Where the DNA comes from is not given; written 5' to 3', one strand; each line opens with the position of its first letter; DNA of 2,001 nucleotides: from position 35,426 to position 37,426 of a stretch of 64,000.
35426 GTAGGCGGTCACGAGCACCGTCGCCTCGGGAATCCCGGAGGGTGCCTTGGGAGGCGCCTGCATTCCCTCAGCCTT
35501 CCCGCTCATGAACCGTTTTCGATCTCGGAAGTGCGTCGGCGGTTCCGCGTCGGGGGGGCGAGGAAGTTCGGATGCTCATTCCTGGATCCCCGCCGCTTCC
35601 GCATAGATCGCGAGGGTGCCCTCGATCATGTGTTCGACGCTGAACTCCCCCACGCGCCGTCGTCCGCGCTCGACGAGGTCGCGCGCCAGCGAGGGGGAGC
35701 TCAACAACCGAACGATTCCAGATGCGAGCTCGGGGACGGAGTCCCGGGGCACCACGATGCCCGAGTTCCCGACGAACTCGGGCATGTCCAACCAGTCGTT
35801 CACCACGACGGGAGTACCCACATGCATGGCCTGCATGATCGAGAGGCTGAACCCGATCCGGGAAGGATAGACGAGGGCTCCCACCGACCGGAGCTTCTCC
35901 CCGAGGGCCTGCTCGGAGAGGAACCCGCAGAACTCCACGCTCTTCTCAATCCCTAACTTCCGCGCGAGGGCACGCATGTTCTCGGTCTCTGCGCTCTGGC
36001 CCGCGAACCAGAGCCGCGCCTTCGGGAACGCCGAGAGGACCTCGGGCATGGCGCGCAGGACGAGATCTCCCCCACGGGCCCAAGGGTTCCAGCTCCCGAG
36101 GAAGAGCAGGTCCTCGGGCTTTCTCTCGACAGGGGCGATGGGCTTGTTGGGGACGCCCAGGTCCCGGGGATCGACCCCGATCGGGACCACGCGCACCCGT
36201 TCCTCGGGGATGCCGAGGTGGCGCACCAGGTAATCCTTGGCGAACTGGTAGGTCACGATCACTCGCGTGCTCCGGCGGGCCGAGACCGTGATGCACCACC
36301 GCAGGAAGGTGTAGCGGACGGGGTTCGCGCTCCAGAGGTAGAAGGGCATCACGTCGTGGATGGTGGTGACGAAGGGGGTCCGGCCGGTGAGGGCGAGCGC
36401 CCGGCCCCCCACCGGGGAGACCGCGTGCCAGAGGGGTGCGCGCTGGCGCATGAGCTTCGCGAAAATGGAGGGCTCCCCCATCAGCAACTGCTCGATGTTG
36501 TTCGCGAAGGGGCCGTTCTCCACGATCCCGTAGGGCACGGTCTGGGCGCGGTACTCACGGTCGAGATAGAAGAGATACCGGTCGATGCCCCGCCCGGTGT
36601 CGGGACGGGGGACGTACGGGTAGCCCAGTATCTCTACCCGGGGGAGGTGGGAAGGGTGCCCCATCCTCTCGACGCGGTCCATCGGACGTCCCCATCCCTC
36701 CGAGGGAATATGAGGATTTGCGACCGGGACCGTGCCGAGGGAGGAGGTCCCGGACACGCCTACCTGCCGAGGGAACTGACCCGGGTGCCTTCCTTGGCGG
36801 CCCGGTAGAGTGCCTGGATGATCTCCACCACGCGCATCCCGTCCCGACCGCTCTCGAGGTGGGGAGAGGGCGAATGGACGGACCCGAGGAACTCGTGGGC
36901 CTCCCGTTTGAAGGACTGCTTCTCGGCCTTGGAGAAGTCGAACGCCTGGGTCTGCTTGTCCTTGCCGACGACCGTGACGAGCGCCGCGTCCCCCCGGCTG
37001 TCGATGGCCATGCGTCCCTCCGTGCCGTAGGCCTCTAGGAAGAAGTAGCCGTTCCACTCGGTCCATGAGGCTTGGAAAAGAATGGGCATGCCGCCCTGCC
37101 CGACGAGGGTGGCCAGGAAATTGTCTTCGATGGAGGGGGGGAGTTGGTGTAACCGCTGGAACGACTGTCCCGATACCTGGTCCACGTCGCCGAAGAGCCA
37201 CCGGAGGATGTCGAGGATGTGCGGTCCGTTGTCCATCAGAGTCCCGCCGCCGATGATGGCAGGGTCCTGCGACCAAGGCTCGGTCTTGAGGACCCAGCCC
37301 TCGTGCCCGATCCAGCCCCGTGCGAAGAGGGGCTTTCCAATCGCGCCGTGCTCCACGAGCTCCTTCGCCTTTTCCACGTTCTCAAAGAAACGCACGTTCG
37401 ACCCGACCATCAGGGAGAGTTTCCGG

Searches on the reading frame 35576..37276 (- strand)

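Call 71: search_protein_families(library=pfam, proteins=[window:35576-37276:-], max_evalue=0.001)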
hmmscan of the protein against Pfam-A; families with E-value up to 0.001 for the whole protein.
window:35576-37276:- (566 aa): 5 families
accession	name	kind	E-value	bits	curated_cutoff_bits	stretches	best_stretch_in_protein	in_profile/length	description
PF13692.12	Glyco_trans_1_4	-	3.6e-24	86.1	27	1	389-526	3-141/142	Glycosyl transferases group 1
PF00534.26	Glycos_transf_1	-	4.6e-21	75.5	26.4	1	384-541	12-172/172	Glycosyl transferases group 1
PF13439.12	Glyco_transf_4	-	8.7e-16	58.8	28.5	1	246-370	39-168/170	Glycosyltransferase Family 4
PF20706.3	GT4-conflict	-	1.9e-06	27.5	26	1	360-494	173-312/385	Family 4 Glycosyltransferase in conflict systems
PF13524.12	Glyco_trans_1_2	-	0.00047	20.6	25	1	480-551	67-139/144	Glycosyl transferase-like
